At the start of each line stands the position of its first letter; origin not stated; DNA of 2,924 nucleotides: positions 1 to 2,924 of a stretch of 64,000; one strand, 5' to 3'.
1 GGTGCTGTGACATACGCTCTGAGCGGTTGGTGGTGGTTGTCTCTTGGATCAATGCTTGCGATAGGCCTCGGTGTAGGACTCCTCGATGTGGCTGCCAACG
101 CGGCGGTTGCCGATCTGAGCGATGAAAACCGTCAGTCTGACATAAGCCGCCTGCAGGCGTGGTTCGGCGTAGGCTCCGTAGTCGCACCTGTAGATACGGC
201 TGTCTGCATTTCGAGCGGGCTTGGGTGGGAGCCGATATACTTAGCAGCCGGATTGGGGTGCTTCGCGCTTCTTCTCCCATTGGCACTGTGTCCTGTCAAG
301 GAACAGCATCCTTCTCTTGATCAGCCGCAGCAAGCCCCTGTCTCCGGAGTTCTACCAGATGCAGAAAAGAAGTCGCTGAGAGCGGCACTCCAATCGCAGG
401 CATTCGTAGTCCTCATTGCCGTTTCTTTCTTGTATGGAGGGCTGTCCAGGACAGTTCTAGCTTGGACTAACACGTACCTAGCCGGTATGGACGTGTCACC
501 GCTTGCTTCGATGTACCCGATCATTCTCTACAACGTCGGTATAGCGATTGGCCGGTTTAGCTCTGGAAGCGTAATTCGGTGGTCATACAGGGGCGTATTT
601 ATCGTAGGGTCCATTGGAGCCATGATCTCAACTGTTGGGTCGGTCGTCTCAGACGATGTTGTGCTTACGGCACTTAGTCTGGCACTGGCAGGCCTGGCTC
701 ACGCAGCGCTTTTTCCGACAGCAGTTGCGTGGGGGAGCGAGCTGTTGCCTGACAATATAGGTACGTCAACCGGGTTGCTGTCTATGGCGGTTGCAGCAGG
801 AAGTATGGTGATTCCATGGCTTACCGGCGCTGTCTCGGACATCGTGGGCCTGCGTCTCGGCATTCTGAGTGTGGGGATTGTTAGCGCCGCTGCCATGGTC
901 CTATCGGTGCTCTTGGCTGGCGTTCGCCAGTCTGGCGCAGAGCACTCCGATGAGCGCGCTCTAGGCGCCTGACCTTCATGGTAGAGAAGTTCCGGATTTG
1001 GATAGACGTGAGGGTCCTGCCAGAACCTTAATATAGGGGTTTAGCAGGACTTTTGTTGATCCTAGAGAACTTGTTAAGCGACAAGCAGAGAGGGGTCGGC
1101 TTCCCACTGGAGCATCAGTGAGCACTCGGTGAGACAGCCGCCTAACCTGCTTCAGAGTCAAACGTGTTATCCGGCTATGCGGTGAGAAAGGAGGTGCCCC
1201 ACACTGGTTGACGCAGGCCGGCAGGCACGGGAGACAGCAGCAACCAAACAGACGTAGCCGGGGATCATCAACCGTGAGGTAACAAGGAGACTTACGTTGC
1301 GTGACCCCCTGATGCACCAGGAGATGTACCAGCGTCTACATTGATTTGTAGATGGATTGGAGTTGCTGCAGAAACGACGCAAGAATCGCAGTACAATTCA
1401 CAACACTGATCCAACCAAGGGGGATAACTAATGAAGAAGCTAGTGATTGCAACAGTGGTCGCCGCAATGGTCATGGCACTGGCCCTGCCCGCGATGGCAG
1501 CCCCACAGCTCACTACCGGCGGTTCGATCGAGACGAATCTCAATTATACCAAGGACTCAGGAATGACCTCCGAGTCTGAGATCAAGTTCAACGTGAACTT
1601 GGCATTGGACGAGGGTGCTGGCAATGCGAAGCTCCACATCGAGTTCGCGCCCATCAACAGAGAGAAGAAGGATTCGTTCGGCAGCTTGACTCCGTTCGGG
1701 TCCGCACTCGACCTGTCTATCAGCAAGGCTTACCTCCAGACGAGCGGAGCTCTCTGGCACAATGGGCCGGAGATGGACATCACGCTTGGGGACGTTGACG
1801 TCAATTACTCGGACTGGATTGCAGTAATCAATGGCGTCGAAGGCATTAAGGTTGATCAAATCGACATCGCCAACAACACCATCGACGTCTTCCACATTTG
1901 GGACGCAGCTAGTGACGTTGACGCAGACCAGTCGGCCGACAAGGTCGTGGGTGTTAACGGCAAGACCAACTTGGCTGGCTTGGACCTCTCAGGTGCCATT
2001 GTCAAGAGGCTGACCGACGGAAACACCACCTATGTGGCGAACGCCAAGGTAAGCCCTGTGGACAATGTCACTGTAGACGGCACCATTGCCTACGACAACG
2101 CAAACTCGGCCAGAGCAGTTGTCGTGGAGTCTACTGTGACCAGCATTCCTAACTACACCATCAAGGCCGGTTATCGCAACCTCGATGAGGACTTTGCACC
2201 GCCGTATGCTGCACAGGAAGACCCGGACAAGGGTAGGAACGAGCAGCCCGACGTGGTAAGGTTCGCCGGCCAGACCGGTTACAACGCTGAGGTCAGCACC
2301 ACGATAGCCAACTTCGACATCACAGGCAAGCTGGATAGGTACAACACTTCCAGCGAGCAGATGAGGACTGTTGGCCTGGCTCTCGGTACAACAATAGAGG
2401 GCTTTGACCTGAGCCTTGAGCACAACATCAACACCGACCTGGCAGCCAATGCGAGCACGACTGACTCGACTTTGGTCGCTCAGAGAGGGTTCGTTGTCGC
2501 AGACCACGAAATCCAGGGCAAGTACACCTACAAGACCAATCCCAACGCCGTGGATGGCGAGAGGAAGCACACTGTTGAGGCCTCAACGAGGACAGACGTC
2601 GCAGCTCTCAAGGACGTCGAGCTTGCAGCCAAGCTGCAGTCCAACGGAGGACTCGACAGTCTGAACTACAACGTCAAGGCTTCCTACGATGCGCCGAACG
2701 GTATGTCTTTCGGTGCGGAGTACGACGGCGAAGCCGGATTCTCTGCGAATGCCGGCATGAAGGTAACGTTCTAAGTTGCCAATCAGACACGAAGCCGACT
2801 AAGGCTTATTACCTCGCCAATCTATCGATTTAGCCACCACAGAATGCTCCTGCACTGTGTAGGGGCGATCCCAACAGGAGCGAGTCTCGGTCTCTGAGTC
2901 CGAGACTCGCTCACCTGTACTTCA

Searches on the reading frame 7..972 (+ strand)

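Call 45: search_protein_families(library=pfam, proteins=[window:7-972:+], max_evalue=0.000001)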
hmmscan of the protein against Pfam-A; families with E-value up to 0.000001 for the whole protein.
window:7-972:+ (321 aa): 1 family
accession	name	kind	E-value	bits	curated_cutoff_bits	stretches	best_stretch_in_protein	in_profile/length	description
PF07690.21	MFS_1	-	1.6e-26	93.5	33.4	2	5-212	80-285/347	Major Facilitator Superfamily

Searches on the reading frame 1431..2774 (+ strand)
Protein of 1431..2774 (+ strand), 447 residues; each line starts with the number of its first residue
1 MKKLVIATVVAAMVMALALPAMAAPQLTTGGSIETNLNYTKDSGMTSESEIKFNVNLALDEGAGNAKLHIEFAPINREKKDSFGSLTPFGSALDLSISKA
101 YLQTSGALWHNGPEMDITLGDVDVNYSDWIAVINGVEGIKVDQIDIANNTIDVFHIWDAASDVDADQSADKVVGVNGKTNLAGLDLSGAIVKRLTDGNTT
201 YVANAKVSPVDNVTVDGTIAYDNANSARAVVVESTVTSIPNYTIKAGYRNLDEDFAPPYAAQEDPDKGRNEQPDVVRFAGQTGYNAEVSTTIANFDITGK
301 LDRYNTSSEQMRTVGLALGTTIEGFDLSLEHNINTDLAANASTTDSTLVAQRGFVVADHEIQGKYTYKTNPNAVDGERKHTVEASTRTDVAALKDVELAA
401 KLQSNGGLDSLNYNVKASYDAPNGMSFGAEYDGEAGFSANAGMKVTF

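Call 45: search_protein_families(library=pfam, proteins=[window:1431-2774:+], max_evalue=0.000001)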
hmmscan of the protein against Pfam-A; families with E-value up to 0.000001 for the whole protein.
window:1431-2774:+ (447 aa): 1 family
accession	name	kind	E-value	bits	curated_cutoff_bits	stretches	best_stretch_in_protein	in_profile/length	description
PF21620.4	SlpA_C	-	5.8e-07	28.7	35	1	162-431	232-392/656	S-layer protein SlpA, beta-barrel domain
